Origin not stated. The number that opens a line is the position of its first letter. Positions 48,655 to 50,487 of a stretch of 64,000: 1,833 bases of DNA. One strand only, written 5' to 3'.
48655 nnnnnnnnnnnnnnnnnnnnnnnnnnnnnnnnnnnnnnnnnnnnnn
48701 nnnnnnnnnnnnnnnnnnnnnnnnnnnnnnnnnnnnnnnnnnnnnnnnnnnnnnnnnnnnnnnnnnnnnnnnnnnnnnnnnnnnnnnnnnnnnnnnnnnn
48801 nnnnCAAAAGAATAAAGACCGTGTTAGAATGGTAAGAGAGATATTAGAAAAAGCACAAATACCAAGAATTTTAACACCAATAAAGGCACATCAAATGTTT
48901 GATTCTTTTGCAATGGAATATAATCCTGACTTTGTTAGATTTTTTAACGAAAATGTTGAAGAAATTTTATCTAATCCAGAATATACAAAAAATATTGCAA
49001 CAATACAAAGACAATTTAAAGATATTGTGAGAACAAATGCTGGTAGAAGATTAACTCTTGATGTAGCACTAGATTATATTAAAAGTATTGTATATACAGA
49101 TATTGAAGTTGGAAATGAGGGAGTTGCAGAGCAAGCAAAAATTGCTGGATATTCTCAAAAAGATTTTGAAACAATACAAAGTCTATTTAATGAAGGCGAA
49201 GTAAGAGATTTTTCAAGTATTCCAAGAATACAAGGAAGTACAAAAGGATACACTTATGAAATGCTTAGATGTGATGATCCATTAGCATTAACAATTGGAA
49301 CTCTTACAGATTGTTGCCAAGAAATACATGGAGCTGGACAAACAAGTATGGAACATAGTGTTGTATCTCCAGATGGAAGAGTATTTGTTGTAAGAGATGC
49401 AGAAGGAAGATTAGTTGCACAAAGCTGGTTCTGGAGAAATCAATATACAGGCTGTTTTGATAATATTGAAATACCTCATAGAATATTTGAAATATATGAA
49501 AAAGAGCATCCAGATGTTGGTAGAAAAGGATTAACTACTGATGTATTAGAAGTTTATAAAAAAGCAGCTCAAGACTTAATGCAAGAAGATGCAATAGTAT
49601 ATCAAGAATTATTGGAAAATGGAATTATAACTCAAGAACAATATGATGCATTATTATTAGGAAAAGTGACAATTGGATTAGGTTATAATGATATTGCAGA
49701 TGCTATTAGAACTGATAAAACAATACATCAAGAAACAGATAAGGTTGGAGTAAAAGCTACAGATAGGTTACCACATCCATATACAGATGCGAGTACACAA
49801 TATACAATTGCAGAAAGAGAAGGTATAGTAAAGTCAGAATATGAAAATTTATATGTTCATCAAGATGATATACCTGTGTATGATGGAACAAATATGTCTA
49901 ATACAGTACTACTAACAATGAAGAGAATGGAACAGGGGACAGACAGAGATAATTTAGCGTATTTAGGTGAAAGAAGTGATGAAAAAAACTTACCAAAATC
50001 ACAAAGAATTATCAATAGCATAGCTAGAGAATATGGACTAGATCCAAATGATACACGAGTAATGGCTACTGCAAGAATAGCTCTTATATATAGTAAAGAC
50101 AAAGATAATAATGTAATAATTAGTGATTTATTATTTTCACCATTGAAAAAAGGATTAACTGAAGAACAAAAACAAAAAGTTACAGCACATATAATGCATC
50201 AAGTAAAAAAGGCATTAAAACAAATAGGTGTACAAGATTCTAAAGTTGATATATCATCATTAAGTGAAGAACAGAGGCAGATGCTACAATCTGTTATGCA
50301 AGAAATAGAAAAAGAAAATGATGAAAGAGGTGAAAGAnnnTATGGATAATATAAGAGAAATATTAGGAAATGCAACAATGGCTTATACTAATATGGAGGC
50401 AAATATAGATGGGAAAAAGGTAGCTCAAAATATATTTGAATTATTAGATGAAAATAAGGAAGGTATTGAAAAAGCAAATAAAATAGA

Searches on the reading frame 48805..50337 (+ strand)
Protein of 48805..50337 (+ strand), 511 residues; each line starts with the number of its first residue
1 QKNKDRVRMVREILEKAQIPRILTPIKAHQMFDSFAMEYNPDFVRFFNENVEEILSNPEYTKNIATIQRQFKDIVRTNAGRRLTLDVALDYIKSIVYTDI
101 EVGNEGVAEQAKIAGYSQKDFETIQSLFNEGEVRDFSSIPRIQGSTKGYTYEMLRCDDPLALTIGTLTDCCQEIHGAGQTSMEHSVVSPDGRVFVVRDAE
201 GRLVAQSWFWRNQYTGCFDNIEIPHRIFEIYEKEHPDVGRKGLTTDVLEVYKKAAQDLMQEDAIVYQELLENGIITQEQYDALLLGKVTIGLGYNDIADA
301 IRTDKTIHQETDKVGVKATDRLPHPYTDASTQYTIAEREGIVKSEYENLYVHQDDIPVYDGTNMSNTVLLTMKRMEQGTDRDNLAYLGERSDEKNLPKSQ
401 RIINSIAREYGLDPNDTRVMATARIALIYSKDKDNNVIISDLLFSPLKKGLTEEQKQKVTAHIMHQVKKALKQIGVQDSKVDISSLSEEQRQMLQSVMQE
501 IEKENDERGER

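Call 30: search_solved_structures(query=A3, max_evalue=10, show_alignments=2)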
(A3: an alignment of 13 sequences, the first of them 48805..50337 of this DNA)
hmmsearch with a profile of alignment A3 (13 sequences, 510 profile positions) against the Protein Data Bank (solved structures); distinct sequences matched with E-value up to 10: 4.
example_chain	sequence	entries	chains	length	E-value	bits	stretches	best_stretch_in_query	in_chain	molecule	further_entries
2w9x_A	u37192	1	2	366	0.018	17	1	286-344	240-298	PUTATIVE ACETYL XYLAN ESTERASE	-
2oqo_A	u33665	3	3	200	0.64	11.9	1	258-280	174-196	Penicillin-binding protein 1A (PBP-1a) (PBP1a) | Penicillin-insensitive transglycosylase | Penicillin-binding protein 1A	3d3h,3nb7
3nb6_A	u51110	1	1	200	0.66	11.9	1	258-280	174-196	Penicillin-binding protein 1A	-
2ve7_C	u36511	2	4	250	0.79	11.6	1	340-419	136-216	KINETOCHORE PROTEIN NUF2, KINETOCHORE PROTEIN SPC24 | NUF2-SPC24 chimera protein, Chain D from PDB 2VE7 (Ndc80 bonsai)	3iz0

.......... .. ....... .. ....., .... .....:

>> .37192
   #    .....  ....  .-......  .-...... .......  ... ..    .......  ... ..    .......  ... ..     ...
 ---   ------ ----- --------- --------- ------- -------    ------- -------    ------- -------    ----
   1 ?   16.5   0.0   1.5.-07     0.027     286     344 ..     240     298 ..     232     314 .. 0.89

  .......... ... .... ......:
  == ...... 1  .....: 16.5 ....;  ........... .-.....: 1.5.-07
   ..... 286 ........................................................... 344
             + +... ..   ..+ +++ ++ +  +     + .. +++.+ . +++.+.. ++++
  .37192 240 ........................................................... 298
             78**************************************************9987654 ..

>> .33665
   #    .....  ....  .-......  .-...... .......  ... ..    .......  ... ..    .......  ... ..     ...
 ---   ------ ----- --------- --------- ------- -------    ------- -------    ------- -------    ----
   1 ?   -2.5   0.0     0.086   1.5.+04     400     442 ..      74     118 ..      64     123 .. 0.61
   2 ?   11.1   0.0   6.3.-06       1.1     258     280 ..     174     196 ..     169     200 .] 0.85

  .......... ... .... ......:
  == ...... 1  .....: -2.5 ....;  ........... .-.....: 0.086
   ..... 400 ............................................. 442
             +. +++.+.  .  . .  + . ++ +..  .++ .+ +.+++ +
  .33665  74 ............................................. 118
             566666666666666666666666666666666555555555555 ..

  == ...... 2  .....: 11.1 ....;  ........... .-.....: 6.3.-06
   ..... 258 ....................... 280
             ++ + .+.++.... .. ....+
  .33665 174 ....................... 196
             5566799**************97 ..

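Call 38: predict_structure(alignment_id=A3)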
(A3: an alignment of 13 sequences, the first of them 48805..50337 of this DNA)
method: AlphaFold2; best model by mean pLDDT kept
length: 511 residues; sequences in the alignment: 13
mean_pLDDT: 81.8   pTM: 0.71
mean pLDDT of the five models: 81.8, 81.7, 81.6, 80.3, 78.6
residues with pLDDT >= 90: 127; 70-90: 316; 50-70: 58; < 50: 10
segments of 3 or more residues with pLDDT < 50: 173-178, 509-511
pLDDT, mean of each block of 10 residues (from residue 1): 80 78 76 63 88 86 80 71 78 70 77 74 83 84 92 88 71 50 78 90 88 88 85 90 94 96 94 90 92 81 88 73 62 89 86 89 82 74 67 83 90 92 90 88 79 77 87 85 88 90 63 35
secondary structure, 60 per line:
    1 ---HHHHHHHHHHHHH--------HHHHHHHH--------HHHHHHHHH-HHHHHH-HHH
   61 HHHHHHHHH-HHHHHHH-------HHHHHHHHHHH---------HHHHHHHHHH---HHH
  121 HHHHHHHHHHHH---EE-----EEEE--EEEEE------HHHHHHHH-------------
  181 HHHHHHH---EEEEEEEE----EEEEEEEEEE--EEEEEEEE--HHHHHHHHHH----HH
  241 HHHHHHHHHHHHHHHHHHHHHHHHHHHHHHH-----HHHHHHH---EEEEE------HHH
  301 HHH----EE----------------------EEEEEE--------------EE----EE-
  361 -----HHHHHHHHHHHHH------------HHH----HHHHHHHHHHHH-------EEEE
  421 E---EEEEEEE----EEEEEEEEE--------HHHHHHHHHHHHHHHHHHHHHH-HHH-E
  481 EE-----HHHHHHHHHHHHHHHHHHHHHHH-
elements in order: H4-16 H25-32 H41-49 H51-56 H58-69 H71-77 H85-95 H105-114 H118-132 E143-146 E149-153 H160-167 H181-187 E191-198 E203-212 E215-222 H225-234 H239-271 H277-283 E287-291 H298-303 E332-337 H366-378 H398-409 E417-421 E425-431 E436-444 H453-474 E480-482 H488-510

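Call 55: fold_search(model_id=the predicted structure, library=viral)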
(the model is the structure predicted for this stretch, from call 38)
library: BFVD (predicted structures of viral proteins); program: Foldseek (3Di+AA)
matches with E <= 10: 717; with E <= 0.001: 4
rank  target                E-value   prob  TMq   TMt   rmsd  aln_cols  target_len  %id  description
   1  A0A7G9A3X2            5.1e-11  1.00  0.36  0.29   9.2       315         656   20  Uncharacterized protein [Bacteriophage sp.]
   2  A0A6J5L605            3.3e-04  0.98  0.16  0.08  14.3       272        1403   15  PcfJ-like protein [uncultured Caudovirales phage]
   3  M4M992                5.4e-04  0.99  0.16  0.18  15.8       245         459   17  (no name in the UniProt tables at hand)
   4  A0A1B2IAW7            6.3e-04  0.97  0.16  0.24  22.6       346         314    9  (no name in the UniProt tables at hand)
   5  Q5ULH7                1.5e-03  0.94  0.15  0.15  12.6       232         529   12  Orf137 [Lactobacillus phage LP65]
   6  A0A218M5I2            2.1e-03  0.98  0.17  0.40  11.3       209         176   12  Acetyltransferase domain protein [Arthrobacter phage Niktson]
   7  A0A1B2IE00            4.5e-03  0.57  0.12  0.17  22.7       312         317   11  Putative GCN5-related N-acetyltransferase [Erwinia phage vB_EamM_Kwan]
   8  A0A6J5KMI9            5.9e-03  0.72  0.13  0.08  18.6       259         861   14  PcfJ-like protein [uncultured Caudovirales phage]
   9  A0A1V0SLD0            6.2e-03  0.97  0.17  0.47  10.2       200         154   10  Acetyltransferase GNAT family protein [Klosneuvirus KNV1]
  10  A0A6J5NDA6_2          6.2e-03  0.77  0.15  0.11  21.1       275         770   14  DUF6973 domain-containing protein [uncultured Caudovirales phage]
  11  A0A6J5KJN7            6.9e-03  0.51  0.17  0.10  21.0       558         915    8  PcfJ-like protein [uncultured Caudovirales phage]
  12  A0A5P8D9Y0            7.7e-03  0.91  0.19  0.19  21.8       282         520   12  N-acetyltransferase domain-containing protein [Gordonia phage OhMyWard]
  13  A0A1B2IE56            7.7e-03  0.75  0.14  0.23  20.8       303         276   10  Uncharacterized protein [Erwinia phage vB_EamM_Kwan]
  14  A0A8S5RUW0            8.1e-03  0.77  0.18  0.25  18.8       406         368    9  FemAB family protein [Siphoviridae sp. ctHip2]
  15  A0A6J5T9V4            1.2e-02  0.89  0.17  0.37   8.8       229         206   11  Uncharacterized protein [uncultured Caudovirales phage]
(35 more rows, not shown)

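Call 56: search_protein_families(library=pfam, alignment_id=A3, max_evalue=10)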
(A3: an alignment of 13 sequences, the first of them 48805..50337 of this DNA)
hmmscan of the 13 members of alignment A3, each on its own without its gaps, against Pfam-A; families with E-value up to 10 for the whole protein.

A. member 1, window:48805-50337:+ (511 aa): 11 families
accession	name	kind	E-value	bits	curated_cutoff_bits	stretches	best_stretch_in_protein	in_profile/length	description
PF03445.19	DUF294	-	0.0041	17.4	21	1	423-503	59-130/138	Putative nucleotidyltransferase DUF294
PF09851.14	SHOCT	-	0.0067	16.6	27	1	267-283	7-23/28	Short C-terminal domain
PF07564.17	DUF1542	-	0.052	14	24.3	1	450-497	25-72/77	Domain of Unknown Function (DUF1542)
PF05597.16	Phasin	-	0.066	13.7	28.8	1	452-497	77-121/126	Poly(hydroxyalcanoate) granule associated protein (phasin)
PF14164.11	YqzH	-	0.11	13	30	1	463-506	6-46/64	YqzH-like protein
PF10415.14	FumaraseC_C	-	0.12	13.3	32.5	1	253-284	16-47/54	Fumarase C C-terminus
PF12724.12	Flavodoxin_5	-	0.12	13.1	27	1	452-506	86-143/145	Flavodoxin domain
PF02662.21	FlpD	-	0.15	12.5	22.3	1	459-503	73-117/123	Methyl-viologen-reducing hydrogenase, delta subunit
PF20612.3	SHOCT_2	-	0.18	12.4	24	1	265-281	18-34/53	SHOCT domain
PF09943.14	DUF2175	-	0.3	11.8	25.1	1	447-504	31-88/98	Uncharacterized protein conserved in archaea (DUF2175)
PF17441.7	DUF5419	-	0.3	11.6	31.8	1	289-299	19-29/54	Family of unknown function (DUF5419)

B. families by the number of members that match (of 13 scanned): 24 families
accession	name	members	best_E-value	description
PF09851.14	SHOCT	9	0.00019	Short C-terminal domain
PF20612.3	SHOCT_2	3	0.046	SHOCT domain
PF10415.14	FumaraseC_C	2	0.038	Fumarase C C-terminus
PF10925.13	DUF2680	1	6.5e-05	Protein of unknown function (DUF2680)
PF03445.19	DUF294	1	0.0041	Putative nucleotidyltransferase DUF294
PF07239.17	OpcA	1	0.0068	Outer membrane protein OpcA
PF12739.12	TRAPPC-Trs85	1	0.017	ER-Golgi trafficking TRAPP I complex 85 kDa subunit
PF06819.16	Arc_PepC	1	0.025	Archaeal Peptidase A24 C-terminal Domain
PF07564.17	DUF1542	1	0.052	Domain of Unknown Function (DUF1542)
PF20552.4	HTH_62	1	0.063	Recombinase-like helix-turn-helix domain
PF05597.16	Phasin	1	0.066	Poly(hydroxyalcanoate) granule associated protein (phasin)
PF23753.1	TPR_WDR11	1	0.084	WDR11 TPR domain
PF19668.4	DUF6171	1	0.084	Family of unknown function (DUF6171)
PF14164.11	YqzH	1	0.11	YqzH-like protein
PF12724.12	Flavodoxin_5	1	0.12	Flavodoxin domain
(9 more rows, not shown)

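Call 57: search_dna_similar(query=window:48805-50337:+, collection=phages, mode=protein, max_evalue=0.001, max_rows=15)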
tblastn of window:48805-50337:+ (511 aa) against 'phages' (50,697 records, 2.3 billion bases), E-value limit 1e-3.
Records with a match: 3; places in all: 3; records where one place covers at least 80% of the query: 0.
Best place of each record, by identity: <60% 3.
By first word of the organism name: Microcystis 2; Cyanophage 1.
By host as written in the record: Microcystis aeruginosa 2; Cyanobacteria 1.
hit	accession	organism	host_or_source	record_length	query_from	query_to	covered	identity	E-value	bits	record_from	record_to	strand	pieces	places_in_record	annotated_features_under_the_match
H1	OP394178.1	Cyanophage MaMV-DH01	Cyanobacteria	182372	100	303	40%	28.2%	2e-8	64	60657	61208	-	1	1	hypothetical protein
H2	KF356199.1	Microcystis phage MaMV-DC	Microcystis aeruginosa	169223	100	303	40%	28.2%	2e-8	63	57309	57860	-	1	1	hypothetical protein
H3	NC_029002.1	Microcystis phage MaMV-DC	Microcystis aeruginosa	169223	100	303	40%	28.2%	2e-8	63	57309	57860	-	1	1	hypothetical protein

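Call 58: search_dna_similar(query=window:48805-50337:+, collection=plasmids, mode=protein, max_evalue=0.001, max_rows=15)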
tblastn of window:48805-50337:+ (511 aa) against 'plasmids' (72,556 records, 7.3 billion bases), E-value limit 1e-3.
No match.

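Call 59: get_annotated_region(hit=H3, flank=4000)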
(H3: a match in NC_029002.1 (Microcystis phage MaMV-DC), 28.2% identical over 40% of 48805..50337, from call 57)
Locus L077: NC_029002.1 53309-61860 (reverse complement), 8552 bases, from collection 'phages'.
description: Microcystis phage MaMV-DC, complete genome.
organism: Microcystis phage MaMV-DC (NCBI taxid 1357715)
taxonomy: Viruses; Duplodnaviria; Heunggongvirae; Uroviricota; Caudoviricetes; Fukuivirus; Fukuivirus MVDC
host: Microcystis aeruginosa; source: -; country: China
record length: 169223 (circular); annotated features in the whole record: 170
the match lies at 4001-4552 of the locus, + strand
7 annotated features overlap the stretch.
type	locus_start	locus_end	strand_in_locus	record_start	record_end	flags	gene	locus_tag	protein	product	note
CDS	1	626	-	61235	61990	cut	-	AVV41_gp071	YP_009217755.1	endolysin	ORF71R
CDS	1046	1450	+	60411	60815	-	-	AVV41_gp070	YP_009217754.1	hypothetical protein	ORF70L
CDS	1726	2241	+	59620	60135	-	-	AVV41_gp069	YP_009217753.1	hypothetical protein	ORF69L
CDS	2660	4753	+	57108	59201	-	-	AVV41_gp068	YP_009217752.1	hypothetical protein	ORF68L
CDS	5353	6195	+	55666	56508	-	-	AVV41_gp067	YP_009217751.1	hypothetical protein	ORF67L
CDS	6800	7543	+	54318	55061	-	-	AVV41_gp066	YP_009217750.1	hypothetical protein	ORF66L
CDS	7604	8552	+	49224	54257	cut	-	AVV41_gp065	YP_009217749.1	hypothetical protein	ORF65L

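Call 60: search_protein_families(library=pfam, proteins=[L077:2660-4753:+], max_evalue=1)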
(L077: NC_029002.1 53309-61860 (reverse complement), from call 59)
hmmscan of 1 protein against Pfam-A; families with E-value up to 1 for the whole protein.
L077:2660-4753:+ (697 aa): 0 families

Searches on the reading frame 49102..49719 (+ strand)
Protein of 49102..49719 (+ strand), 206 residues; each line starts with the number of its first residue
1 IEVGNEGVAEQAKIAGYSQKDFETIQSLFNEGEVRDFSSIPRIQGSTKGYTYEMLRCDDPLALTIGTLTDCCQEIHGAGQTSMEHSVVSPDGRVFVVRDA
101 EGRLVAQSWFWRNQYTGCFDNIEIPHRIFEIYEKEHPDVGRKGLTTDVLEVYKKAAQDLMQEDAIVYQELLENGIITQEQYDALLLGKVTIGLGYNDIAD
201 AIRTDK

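Call 64: find_homologous_proteins(query=A5, max_evalue=0.001)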
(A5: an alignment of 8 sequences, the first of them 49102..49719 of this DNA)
Query A5 (8 sequences) (206 aa, profile of the alignment): 22 proteins with E <= 0.001 among 2273 candidates.
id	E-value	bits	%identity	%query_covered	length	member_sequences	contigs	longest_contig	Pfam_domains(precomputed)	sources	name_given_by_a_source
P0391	4.0e-70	254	37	98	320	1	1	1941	-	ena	-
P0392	7.9e-67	243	47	98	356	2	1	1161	-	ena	-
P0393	4.3e-63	231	92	74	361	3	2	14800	-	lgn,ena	-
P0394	3.2e-62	228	82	83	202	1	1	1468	-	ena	-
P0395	3.3e-62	228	92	74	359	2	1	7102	-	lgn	-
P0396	2.8e-61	225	57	70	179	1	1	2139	-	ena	-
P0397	7.2e-61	223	89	74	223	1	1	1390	-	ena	-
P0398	2.5e-59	218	57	68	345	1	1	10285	-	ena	-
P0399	3.7e-58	214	97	67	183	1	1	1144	-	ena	-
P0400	9.2e-52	194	84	63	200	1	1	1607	-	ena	-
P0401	3.6e-46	175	34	52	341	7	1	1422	-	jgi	jgi:hypothetical protein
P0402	2.6e-44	169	42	70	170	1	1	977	-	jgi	jgi:hypothetical protein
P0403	1.2e-36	144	85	50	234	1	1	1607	-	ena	-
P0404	4.4e-35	139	83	50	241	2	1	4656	-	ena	-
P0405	1.2e-27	115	35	50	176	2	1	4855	-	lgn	-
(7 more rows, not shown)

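Call 100: find_related_loci(query=A5, collection=viral_contigs, flank=10000)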
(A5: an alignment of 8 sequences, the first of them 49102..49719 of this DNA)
Query A5 (206 aa) in viral_contigs; peptide patterns used: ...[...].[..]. (x = any residue, [..] = any of these).
48 stretches matched a pattern; 6 encode a relative of the query (tblastn E <= 1e-3); 6 distinct loci.
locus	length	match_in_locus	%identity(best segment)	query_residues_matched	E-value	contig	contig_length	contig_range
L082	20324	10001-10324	32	16-123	6e-11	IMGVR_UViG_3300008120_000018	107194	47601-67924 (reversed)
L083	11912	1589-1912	32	16-123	6e-11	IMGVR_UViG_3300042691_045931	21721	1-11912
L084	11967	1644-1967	32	16-123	6e-11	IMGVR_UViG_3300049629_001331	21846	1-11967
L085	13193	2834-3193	31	3-123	2e-10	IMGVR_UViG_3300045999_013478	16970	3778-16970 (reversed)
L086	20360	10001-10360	31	3-123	2e-10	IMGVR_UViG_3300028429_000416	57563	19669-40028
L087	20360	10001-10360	31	3-123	2e-10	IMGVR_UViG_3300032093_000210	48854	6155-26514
